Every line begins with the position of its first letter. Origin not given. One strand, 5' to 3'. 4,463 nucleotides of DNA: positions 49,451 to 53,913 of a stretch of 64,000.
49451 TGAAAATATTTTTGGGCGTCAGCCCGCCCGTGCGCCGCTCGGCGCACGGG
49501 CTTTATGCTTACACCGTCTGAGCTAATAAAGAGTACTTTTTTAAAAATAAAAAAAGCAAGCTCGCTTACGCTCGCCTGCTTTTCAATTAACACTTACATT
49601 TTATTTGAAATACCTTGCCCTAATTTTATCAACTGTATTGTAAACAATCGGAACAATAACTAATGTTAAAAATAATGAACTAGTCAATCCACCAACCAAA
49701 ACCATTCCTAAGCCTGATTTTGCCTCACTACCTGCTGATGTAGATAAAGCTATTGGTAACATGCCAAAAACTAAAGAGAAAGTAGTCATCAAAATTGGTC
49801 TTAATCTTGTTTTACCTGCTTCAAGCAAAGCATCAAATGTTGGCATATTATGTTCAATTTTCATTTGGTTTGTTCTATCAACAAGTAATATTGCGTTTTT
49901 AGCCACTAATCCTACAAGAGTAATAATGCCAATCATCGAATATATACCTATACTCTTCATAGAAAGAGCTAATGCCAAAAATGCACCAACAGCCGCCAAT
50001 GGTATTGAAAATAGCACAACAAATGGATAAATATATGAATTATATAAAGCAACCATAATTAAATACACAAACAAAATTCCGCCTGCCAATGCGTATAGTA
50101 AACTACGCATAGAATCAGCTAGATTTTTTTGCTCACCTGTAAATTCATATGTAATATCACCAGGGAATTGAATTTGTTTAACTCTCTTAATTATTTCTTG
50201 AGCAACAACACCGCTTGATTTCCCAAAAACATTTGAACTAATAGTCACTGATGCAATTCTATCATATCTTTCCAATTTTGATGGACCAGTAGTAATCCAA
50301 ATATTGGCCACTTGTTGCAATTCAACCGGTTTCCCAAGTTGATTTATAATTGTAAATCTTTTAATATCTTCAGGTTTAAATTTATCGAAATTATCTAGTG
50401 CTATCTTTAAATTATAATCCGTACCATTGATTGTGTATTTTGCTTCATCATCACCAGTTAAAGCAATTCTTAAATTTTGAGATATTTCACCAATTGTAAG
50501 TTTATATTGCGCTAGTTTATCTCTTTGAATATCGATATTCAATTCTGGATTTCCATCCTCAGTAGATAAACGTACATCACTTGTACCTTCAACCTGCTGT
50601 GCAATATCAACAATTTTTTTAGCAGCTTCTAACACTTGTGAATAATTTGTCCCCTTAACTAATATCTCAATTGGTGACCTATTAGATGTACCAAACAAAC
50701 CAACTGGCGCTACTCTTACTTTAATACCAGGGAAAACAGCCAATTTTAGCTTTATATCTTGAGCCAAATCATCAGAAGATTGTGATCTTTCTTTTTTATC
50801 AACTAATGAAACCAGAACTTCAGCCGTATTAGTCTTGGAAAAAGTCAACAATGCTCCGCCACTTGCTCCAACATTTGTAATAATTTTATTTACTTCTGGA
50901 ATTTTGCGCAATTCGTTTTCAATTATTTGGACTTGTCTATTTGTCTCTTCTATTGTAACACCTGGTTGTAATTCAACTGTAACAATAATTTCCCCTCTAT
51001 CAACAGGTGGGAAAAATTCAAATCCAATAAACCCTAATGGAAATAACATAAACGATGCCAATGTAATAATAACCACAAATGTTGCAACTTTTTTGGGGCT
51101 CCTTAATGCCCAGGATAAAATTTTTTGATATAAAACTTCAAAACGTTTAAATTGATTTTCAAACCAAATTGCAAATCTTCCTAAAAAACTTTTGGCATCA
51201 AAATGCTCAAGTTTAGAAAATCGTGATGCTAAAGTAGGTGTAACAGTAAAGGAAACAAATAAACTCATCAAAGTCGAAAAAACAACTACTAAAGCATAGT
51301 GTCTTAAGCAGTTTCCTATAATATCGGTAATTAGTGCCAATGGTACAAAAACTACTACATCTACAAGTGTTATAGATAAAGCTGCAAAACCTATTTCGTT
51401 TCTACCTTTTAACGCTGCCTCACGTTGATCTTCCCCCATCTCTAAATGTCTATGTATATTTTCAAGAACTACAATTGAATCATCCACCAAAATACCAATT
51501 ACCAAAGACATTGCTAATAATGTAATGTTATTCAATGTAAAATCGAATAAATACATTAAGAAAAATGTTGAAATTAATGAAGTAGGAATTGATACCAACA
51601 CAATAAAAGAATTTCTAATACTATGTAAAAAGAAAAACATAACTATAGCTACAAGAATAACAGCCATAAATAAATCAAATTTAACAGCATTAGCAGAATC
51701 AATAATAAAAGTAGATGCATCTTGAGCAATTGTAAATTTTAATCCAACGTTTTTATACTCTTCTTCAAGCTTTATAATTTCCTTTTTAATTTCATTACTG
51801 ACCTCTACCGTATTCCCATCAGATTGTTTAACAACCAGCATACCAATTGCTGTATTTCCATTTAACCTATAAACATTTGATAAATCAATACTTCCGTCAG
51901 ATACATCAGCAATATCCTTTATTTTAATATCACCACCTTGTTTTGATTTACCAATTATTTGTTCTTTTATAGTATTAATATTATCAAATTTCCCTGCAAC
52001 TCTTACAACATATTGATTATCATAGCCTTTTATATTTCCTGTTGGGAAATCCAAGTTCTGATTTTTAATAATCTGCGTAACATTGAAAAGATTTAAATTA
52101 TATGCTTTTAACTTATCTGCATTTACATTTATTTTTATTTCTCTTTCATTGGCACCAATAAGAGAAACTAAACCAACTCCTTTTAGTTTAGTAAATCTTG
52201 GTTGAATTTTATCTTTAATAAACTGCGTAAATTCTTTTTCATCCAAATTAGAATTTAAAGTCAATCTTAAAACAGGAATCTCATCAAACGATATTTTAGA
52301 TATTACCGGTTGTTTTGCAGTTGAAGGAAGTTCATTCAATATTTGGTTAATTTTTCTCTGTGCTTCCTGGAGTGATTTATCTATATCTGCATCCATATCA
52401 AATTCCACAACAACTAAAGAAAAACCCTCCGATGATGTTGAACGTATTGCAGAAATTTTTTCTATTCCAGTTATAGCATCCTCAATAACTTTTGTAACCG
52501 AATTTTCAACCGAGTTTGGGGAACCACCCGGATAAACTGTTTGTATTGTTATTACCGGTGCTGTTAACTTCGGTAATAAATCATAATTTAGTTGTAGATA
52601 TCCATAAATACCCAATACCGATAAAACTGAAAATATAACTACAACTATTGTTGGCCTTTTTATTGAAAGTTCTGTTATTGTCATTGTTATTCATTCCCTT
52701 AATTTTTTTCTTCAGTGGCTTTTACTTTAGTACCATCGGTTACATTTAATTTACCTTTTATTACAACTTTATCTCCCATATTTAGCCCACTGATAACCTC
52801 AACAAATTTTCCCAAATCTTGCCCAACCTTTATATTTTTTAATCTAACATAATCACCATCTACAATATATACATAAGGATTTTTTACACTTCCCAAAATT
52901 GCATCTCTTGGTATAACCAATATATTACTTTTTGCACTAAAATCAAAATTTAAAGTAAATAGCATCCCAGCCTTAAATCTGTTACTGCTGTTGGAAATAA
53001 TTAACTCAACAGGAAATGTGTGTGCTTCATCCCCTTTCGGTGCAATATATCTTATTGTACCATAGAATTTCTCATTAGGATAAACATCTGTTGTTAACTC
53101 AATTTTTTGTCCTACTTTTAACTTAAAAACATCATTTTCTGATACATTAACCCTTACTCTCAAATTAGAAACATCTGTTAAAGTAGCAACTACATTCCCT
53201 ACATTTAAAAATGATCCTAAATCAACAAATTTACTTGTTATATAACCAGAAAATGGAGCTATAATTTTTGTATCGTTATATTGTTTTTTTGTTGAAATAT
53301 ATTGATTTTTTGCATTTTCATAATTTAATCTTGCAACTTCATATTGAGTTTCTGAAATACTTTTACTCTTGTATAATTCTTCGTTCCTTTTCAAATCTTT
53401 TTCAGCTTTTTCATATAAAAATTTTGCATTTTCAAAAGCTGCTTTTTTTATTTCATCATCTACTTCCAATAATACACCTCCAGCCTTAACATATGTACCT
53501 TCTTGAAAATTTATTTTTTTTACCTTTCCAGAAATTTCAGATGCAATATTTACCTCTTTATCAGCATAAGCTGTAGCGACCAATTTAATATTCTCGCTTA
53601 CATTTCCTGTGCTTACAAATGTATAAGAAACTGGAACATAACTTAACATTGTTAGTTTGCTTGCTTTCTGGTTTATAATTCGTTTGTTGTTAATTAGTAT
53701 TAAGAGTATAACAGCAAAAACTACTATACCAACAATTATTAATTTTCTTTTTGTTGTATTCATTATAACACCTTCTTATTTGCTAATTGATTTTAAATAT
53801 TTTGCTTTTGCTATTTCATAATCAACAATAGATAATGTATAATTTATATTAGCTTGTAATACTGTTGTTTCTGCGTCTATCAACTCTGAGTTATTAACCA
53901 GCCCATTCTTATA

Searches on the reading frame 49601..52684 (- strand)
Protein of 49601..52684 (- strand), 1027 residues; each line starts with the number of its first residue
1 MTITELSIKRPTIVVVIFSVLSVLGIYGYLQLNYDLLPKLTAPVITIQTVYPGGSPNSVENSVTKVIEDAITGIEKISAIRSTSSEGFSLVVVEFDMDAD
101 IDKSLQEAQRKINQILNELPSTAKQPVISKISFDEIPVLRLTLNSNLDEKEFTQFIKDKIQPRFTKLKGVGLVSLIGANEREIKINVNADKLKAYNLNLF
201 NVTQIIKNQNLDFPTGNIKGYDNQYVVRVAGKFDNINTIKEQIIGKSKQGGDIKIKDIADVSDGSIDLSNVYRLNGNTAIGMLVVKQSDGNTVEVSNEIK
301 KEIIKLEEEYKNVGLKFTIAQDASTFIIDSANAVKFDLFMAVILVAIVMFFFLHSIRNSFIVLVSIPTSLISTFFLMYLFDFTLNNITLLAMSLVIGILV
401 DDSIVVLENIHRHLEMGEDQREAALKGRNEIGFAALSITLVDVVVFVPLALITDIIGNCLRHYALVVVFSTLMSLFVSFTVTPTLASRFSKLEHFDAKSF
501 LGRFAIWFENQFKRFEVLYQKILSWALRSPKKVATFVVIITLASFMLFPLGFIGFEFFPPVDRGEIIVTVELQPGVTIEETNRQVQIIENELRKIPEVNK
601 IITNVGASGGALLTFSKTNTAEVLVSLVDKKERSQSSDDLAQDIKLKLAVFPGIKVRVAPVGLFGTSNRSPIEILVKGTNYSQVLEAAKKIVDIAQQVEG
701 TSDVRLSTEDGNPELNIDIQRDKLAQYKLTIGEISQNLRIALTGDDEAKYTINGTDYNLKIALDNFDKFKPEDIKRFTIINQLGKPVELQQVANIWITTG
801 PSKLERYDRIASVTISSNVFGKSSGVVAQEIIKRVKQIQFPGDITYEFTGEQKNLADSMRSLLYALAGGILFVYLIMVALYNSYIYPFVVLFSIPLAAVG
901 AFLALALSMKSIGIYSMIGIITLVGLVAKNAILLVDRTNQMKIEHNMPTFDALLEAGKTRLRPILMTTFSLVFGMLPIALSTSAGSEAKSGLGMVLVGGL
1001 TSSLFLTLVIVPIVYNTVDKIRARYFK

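Call 11: search_protein_families(library=pfam, proteins=[window:49601-52684:-])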
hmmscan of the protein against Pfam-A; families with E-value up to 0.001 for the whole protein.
window:49601-52684:- (1027 aa): 2 families
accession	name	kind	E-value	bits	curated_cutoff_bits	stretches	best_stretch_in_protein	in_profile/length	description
PF00873.25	ACR_tran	-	8.3e-261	868.4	28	1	4-1018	2-1020/1021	AcrB/AcrD/AcrF family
PF03176.21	MMPL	-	1.2e-12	47.9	20.5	2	335-530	146-330/333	MMPL family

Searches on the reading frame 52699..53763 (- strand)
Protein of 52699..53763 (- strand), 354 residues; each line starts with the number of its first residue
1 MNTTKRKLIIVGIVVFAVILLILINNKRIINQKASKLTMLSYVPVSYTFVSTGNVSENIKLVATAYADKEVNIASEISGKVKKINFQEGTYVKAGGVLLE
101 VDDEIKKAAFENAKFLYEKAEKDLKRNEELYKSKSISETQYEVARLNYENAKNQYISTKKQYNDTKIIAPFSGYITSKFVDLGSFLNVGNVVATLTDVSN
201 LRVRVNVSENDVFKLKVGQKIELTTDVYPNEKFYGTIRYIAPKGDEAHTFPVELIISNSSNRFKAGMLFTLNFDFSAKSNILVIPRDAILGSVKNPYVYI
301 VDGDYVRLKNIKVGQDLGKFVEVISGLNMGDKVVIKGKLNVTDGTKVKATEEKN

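Call 11: search_protein_families(library=pfam, proteins=[window:52699-53763:-])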
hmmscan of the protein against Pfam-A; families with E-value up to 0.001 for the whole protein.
window:52699-53763:- (354 aa): 4 families
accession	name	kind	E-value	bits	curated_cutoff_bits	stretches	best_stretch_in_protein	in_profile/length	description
PF16576.10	HlyD_D23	-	8.5e-25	87.7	30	1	58-268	5-213/214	Barrel-sandwich domain of CusB or HlyD membrane-fusion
PF13437.12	HlyD_3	-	1.8e-16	61.3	22.2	1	167-259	2-96/106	HlyD family secretion protein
PF13533.13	Biotin_lipoyl_2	-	2.1e-07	31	29.8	1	71-102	1-32/32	Biotin-lipoyl like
PF00364.28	Biotin_lipoyl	-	0.0001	22.5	22.1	0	49-100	20-72/73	Biotin-requiring enzyme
